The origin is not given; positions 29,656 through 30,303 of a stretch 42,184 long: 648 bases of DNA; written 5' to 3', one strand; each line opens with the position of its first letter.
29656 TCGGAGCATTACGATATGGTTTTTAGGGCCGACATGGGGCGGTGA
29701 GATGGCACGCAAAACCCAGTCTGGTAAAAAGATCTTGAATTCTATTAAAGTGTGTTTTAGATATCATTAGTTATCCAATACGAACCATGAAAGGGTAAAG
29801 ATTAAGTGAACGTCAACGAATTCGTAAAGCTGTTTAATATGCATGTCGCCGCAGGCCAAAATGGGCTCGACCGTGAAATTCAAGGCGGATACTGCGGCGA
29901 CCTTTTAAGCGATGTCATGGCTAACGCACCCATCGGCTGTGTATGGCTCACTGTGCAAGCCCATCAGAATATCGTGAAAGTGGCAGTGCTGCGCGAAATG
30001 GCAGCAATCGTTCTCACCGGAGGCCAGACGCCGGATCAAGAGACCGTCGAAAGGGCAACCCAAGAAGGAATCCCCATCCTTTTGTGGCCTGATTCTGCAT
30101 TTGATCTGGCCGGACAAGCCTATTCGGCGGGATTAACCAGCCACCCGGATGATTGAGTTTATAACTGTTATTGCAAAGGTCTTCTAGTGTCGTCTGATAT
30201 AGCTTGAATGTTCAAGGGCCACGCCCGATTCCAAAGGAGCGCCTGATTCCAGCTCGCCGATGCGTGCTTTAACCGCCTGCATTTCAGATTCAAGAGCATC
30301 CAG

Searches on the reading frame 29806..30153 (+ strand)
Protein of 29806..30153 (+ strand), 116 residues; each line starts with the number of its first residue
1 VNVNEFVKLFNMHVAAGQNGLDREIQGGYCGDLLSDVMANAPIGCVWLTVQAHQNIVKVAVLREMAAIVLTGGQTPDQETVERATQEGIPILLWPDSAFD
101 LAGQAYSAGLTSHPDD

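Call 14: search_protein_families(library=ncbifam, proteins=[window:29806-30153:+], max_evalue=0.00001)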
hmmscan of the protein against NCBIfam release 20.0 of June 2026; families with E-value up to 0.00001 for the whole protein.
window:29806-30153:+ (116 aa): 1 family
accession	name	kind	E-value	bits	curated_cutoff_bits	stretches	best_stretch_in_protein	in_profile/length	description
NF038279.1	TF_CBS_SpxR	exception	3.6e-06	26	600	1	4-99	74-168/427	CBS-HotDog domain-containing transcription factor SpxR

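Call 65: search_protein_families(library=pfam, proteins=[window:29806-30153:+], max_evalue=0.001)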
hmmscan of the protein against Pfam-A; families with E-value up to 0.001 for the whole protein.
window:29806-30153:+ (116 aa): 3 families
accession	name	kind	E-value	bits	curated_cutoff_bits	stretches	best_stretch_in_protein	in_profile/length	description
PF07085.17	DRTGG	-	4e-06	27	25.2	1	54-102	51-99/105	DRTGG domain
PF07905.16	PucR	-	0.00023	21.9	33.5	0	11-96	9-103/118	Purine catabolism regulatory protein-like family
PF02603.21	Hpr_kinase_N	-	0.00025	21.5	24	0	53-97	69-113/125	HPr Serine kinase N terminus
